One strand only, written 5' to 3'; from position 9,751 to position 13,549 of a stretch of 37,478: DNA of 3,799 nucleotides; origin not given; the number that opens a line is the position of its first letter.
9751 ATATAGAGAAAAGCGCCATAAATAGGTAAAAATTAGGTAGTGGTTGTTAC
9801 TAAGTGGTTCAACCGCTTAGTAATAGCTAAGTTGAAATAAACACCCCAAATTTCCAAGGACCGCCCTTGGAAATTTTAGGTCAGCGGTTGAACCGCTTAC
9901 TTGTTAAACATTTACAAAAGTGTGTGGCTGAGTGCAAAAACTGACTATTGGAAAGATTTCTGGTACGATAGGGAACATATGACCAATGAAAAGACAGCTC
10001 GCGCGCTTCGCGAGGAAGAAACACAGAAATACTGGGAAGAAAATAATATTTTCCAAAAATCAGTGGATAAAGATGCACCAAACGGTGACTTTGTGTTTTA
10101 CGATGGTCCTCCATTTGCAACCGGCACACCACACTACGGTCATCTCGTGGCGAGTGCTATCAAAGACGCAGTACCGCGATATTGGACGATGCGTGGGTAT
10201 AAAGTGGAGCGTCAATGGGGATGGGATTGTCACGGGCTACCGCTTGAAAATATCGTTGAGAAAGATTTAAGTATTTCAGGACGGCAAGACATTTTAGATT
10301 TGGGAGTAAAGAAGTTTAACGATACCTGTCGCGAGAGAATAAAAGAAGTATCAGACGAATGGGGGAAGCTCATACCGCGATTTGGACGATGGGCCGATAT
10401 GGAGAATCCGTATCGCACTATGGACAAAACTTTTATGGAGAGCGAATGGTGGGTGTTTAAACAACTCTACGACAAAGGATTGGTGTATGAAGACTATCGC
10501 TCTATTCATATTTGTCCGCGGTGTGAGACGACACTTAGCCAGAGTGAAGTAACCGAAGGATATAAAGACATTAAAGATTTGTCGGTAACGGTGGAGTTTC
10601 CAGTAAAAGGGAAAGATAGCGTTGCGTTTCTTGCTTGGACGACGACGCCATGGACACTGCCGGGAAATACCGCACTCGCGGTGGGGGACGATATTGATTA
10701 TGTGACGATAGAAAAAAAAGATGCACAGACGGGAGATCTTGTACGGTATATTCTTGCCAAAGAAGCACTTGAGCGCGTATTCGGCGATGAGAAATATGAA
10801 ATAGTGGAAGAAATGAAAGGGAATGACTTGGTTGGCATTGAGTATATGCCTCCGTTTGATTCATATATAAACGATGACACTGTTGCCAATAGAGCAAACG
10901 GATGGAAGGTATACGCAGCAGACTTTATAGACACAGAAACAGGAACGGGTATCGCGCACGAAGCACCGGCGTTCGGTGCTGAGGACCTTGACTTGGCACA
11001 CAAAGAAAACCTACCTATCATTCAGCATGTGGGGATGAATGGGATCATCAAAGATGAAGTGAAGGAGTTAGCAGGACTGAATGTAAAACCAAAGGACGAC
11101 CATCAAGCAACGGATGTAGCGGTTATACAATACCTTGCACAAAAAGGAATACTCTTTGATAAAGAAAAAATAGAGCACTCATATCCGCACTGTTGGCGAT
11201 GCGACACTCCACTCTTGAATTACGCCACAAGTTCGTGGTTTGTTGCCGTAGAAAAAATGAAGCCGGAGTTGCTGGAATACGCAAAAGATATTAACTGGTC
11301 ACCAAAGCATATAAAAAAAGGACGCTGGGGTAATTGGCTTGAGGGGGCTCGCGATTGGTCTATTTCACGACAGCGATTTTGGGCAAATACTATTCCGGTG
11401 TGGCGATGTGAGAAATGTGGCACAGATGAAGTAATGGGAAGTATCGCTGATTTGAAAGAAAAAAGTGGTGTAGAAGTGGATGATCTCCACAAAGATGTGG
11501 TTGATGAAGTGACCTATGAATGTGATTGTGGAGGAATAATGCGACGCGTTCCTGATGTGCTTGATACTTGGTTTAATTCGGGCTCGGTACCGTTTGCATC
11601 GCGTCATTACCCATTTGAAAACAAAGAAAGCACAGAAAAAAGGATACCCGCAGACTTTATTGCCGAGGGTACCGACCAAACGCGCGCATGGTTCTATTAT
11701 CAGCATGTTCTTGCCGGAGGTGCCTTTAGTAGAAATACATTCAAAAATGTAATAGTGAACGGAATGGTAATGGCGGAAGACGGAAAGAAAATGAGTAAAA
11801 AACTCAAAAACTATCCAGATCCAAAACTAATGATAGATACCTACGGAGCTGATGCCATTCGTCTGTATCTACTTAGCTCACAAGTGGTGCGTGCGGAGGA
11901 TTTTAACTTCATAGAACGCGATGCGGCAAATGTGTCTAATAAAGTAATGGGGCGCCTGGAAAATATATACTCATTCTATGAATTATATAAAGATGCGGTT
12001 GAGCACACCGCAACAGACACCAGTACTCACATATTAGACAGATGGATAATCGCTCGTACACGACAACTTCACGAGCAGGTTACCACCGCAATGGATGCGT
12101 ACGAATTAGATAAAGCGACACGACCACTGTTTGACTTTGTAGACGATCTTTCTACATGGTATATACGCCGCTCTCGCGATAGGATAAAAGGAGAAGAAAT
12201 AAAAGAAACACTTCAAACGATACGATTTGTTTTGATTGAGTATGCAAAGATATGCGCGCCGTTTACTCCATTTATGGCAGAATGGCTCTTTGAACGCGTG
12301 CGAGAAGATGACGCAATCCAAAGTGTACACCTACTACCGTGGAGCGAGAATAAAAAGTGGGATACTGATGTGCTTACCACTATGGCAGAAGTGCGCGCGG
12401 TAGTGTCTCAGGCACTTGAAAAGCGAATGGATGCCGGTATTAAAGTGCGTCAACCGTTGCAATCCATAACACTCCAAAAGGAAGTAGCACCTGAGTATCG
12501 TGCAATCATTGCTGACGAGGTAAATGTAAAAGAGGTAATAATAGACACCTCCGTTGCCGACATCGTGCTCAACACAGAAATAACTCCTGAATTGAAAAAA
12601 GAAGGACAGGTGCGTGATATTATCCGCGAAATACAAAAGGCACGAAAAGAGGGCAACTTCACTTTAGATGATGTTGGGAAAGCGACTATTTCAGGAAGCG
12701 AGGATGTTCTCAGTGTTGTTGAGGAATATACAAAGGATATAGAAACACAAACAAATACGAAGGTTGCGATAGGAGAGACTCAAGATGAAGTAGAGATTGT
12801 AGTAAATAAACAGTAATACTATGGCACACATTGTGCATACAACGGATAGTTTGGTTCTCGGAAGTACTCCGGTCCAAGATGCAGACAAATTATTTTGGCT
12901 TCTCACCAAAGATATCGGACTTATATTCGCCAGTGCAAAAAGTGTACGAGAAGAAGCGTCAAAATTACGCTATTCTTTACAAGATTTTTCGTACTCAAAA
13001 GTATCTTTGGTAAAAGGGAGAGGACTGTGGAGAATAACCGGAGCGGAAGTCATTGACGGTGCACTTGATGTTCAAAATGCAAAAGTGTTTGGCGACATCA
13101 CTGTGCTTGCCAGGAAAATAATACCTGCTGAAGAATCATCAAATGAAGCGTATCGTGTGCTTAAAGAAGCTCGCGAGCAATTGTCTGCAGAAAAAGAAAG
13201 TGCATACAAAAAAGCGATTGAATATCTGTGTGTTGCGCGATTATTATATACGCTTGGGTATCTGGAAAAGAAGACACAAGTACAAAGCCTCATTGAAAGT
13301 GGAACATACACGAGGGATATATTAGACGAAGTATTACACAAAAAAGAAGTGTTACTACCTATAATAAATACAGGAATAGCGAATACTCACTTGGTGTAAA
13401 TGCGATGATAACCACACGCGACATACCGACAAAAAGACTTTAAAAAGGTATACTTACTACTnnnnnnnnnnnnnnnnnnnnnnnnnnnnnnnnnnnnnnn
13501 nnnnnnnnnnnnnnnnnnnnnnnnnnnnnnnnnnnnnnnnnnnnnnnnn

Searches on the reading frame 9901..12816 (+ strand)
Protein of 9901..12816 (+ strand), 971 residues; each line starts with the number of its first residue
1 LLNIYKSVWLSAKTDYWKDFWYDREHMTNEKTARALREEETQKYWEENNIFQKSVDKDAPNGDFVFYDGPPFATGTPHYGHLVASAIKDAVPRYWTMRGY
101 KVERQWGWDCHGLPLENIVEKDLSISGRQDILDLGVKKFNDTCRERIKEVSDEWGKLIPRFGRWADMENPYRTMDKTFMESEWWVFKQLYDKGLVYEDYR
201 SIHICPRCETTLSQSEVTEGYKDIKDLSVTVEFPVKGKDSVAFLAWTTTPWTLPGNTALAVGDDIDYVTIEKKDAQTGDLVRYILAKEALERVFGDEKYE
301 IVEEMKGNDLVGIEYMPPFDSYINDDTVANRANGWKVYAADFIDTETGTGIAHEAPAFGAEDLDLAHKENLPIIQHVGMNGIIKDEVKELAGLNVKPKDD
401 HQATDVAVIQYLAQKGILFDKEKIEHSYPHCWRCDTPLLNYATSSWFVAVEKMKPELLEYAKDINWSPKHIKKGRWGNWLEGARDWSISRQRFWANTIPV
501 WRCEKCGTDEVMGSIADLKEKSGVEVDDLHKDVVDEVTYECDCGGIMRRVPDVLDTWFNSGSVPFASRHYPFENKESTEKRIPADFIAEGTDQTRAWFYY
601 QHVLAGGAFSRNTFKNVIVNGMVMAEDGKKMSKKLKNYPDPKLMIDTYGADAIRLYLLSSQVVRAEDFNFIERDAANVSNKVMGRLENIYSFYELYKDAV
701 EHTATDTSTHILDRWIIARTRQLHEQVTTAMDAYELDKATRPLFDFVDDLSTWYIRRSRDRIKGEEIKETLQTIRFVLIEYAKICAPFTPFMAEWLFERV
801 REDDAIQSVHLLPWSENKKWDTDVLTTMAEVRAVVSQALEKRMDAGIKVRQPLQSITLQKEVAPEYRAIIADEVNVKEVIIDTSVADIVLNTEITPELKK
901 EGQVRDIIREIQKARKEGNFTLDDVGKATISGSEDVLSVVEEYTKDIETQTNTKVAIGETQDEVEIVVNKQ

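Call 12: search_protein_families(library=pfam, proteins=[window:9901-12816:+], max_evalue=0.0001)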
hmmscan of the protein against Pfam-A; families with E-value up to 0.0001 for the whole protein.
window:9901-12816:+ (971 aa): 4 families
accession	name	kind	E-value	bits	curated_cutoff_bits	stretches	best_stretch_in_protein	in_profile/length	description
PF00133.28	tRNA-synt_1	-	2.1e-130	435.6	22.7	1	42-668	3-413/414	tRNA synthetases class I (I, L, M and V)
PF08264.19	Anticodon_1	-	9.7e-26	90.9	25.1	1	713-855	1-146/148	Anticodon-binding domain of tRNA ligase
PF09334.17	tRNA-synt_1g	-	8.4e-17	61.4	20.1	2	71-218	8-136/391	tRNA synthetases class I (M)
PF19302.4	DUF5915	-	8.1e-14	52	27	1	888-967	102-182/195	Domain of unknown function (DUF5915)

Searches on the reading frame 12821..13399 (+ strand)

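Call 13: search_protein_families(library=pfam, proteins=[window:12821-13399:+], max_evalue=0.0001)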
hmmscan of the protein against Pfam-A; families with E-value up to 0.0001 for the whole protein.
window:12821-13399:+ (192 aa): 1 family
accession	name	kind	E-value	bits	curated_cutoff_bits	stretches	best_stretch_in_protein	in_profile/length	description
PF11967.14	RecO_N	-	5.4e-14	52.4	27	1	6-79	4-78/80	Recombination protein O N terminal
